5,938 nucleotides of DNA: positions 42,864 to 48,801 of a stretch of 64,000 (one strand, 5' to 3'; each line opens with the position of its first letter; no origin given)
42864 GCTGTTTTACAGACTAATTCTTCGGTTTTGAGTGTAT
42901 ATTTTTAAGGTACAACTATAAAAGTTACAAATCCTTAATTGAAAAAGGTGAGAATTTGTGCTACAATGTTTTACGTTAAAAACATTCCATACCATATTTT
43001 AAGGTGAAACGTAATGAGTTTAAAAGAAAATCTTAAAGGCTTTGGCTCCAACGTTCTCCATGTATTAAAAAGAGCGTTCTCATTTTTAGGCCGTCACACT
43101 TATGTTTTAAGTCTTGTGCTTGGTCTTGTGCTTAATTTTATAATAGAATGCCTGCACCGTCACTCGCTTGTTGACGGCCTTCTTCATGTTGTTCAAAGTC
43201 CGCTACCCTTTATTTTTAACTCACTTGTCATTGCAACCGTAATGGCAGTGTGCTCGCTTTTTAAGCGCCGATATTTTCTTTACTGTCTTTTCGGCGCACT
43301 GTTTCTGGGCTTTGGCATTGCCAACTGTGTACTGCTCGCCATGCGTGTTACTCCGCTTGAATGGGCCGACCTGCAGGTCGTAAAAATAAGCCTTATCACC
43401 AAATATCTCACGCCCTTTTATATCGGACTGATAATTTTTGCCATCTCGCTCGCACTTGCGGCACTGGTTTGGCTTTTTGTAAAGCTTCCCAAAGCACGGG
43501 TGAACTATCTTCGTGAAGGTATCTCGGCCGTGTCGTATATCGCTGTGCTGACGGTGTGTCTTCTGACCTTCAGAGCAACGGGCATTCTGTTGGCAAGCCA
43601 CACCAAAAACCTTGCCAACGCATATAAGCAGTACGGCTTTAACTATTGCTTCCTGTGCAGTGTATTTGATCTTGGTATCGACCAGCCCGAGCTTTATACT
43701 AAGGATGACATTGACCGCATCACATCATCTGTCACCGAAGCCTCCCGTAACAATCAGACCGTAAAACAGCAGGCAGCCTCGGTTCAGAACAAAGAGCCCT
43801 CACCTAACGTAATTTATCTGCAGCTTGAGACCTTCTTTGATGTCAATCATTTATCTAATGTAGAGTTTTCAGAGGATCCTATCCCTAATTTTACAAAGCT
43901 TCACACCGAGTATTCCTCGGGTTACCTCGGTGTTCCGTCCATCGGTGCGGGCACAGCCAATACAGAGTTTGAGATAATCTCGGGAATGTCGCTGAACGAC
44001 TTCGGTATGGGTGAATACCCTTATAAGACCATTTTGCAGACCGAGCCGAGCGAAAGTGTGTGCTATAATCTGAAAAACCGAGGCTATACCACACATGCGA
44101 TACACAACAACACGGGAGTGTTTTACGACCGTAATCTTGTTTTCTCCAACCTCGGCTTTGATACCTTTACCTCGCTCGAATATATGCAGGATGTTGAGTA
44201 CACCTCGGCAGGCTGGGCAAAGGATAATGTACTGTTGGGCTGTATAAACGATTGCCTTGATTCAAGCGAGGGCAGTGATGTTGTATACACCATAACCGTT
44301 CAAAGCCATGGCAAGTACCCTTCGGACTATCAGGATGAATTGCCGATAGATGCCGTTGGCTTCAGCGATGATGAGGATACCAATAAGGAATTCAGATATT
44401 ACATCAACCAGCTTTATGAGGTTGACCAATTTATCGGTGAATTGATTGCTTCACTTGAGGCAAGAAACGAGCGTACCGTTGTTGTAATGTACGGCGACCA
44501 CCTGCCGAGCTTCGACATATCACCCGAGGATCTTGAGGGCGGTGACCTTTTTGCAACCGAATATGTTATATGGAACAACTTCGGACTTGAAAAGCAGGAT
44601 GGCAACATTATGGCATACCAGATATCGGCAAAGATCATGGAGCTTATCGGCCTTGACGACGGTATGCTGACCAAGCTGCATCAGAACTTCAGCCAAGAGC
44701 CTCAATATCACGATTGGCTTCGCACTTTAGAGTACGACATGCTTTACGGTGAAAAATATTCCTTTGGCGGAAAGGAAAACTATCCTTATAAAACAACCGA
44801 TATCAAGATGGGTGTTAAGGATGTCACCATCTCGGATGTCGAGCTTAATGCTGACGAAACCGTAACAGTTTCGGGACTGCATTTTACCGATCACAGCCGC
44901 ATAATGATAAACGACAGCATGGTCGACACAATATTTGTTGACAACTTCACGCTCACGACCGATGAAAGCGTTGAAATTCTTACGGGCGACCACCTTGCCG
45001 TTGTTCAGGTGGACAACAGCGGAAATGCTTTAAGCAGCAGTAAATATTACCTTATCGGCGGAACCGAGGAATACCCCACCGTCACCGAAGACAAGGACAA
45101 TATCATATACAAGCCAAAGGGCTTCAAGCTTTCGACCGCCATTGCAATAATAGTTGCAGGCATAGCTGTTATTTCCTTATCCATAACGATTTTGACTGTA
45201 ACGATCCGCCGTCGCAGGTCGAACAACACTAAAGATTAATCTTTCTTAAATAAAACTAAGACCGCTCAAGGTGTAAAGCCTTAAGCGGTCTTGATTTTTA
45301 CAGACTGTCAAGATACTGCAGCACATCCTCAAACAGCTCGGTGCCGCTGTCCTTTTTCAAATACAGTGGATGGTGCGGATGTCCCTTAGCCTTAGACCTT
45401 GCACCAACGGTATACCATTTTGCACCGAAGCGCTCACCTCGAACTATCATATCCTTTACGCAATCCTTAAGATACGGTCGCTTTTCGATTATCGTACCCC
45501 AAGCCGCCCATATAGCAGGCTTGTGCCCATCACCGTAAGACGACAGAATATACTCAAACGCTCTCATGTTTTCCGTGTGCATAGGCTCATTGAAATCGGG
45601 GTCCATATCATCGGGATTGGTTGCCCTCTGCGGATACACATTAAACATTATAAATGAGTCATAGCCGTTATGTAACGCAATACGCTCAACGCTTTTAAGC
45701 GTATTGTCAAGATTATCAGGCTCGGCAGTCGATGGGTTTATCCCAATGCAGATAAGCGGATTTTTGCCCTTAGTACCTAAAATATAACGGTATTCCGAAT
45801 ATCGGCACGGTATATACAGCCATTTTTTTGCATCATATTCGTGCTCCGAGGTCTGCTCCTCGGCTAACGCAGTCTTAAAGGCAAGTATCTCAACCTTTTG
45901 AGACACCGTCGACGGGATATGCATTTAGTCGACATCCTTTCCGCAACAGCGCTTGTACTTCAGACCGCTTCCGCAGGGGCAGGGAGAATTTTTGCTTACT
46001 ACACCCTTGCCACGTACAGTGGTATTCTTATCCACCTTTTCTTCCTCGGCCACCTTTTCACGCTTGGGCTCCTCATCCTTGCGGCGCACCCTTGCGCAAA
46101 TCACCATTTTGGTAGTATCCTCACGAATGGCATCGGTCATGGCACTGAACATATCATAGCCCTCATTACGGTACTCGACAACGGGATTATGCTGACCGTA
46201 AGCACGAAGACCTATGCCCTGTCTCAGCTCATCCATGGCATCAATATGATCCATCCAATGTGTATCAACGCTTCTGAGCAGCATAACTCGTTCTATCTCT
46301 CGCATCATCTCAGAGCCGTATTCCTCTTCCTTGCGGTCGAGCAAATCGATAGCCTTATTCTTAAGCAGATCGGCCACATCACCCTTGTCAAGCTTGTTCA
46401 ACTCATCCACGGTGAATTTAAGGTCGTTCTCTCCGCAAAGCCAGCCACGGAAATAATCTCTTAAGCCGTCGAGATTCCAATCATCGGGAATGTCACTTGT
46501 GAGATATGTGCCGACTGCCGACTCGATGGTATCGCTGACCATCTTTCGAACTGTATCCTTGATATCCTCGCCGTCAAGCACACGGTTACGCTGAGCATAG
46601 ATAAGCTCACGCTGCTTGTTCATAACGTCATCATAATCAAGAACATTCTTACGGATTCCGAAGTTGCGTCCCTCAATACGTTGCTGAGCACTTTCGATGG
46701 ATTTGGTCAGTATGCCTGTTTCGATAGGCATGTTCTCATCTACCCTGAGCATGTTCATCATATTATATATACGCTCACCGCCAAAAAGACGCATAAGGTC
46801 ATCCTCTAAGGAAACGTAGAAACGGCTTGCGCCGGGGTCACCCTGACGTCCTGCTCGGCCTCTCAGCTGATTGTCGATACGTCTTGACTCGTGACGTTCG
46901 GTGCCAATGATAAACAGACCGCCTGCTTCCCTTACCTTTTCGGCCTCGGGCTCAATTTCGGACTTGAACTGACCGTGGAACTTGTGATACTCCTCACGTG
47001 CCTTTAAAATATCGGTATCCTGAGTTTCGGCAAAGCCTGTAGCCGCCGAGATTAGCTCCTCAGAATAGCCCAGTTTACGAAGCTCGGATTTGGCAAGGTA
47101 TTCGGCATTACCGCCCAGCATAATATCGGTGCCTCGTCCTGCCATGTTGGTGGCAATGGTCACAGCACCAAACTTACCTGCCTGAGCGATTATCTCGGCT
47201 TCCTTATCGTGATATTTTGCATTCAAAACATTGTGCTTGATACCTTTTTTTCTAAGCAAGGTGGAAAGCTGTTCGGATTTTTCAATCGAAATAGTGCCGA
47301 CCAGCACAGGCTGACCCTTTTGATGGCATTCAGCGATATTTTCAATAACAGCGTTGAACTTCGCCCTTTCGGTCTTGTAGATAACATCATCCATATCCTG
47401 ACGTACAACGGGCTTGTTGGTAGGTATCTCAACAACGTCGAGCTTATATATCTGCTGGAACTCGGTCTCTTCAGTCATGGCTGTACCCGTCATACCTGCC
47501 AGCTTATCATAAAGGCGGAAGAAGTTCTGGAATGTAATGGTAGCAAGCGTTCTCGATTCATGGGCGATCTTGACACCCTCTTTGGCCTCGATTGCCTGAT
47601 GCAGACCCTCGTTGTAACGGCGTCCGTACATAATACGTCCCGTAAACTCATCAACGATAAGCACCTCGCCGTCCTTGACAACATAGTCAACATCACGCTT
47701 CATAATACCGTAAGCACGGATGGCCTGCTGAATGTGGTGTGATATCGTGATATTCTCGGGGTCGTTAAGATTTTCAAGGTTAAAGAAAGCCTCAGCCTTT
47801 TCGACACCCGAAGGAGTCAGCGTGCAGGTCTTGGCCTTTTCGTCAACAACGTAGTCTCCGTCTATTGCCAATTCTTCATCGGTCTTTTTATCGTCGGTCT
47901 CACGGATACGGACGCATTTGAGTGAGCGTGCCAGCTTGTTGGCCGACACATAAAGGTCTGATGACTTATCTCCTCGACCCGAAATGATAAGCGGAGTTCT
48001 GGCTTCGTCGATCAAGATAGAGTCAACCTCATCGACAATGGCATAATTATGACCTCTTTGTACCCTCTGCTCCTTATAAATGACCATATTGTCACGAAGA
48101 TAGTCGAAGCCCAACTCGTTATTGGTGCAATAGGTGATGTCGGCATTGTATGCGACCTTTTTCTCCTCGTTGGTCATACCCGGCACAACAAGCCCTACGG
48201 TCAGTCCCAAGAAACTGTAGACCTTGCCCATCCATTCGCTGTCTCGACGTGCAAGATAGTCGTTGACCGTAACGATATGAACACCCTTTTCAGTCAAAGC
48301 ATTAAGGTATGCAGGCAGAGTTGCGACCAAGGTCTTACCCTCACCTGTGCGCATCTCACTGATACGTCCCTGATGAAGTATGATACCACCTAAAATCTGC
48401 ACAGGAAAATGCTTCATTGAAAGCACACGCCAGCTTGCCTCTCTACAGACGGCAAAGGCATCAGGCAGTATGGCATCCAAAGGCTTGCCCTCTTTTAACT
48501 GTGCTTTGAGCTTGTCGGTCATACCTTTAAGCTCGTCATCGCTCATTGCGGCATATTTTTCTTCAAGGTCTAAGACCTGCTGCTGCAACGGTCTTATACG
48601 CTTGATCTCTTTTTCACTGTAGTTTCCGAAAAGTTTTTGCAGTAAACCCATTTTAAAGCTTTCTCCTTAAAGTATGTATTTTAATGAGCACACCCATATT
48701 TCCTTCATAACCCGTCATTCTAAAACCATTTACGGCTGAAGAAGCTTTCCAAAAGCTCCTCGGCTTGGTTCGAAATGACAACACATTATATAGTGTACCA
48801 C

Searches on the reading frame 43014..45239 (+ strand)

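Call 90: search_protein_families(library=pfam, proteins=[window:43014-45239:+], max_evalue=0.00001)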
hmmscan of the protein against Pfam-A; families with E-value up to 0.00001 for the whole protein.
window:43014-45239:+ (741 aa): 1 family
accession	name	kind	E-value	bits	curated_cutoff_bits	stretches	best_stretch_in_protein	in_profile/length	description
PF00884.28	Sulfatase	-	4.6e-37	128.4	25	1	264-543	1-297/301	Sulfatase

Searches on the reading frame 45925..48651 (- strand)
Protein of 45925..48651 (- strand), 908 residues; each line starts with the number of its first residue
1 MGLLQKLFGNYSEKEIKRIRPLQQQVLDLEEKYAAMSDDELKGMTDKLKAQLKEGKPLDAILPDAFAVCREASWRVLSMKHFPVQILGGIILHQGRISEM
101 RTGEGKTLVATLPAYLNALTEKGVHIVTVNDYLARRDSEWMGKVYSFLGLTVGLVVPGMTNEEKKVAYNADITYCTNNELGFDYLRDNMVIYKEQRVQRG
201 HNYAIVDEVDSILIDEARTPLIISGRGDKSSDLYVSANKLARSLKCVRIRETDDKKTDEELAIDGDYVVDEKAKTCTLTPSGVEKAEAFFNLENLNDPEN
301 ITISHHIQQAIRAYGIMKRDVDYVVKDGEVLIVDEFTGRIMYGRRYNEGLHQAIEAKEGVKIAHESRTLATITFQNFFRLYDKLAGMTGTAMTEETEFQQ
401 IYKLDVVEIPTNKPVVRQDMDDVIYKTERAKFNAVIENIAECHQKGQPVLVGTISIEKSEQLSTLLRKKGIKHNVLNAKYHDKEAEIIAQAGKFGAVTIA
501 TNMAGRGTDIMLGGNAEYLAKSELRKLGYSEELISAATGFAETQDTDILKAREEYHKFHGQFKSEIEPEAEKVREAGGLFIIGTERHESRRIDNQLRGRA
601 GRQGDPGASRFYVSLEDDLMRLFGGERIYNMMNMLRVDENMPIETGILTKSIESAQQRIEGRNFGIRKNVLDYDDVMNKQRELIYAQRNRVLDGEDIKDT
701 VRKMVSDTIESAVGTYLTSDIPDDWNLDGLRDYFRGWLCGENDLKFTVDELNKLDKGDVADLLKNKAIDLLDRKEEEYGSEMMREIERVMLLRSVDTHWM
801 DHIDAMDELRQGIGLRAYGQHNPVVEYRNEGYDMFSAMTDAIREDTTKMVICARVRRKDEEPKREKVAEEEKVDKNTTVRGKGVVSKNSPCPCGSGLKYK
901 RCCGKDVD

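Call 90: search_protein_families(library=pfam, proteins=[window:45925-48651:-], max_evalue=0.00001)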
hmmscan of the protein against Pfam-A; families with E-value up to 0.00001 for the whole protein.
window:45925-48651:- (908 aa): 6 families
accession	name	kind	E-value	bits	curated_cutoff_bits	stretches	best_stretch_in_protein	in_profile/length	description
PF07517.20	SecA_DEAD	-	1.3e-128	428.8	24.6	1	5-399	2-290/290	SecA DEAD-like domain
PF21090.3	P-loop_SecA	-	6e-97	323.6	27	1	414-639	1-204/205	SecA P-loop domain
PF07516.18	SecA_SW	-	1e-70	238.3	26.7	1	642-851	1-197/200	SecA Wing and Scaffold domain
PF01043.26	SecA_PP_bind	-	8.9e-41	139.4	23.5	1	230-355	2-110/110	SecA preprotein cross-linking domain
PF02810.21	SEC-C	-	2.1e-07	31.1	20.4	1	888-905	2-19/19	SEC-C motif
PF00270.35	DEAD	-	6.6e-06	26.4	26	0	98-214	19-131/167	DEAD/DEAH box helicase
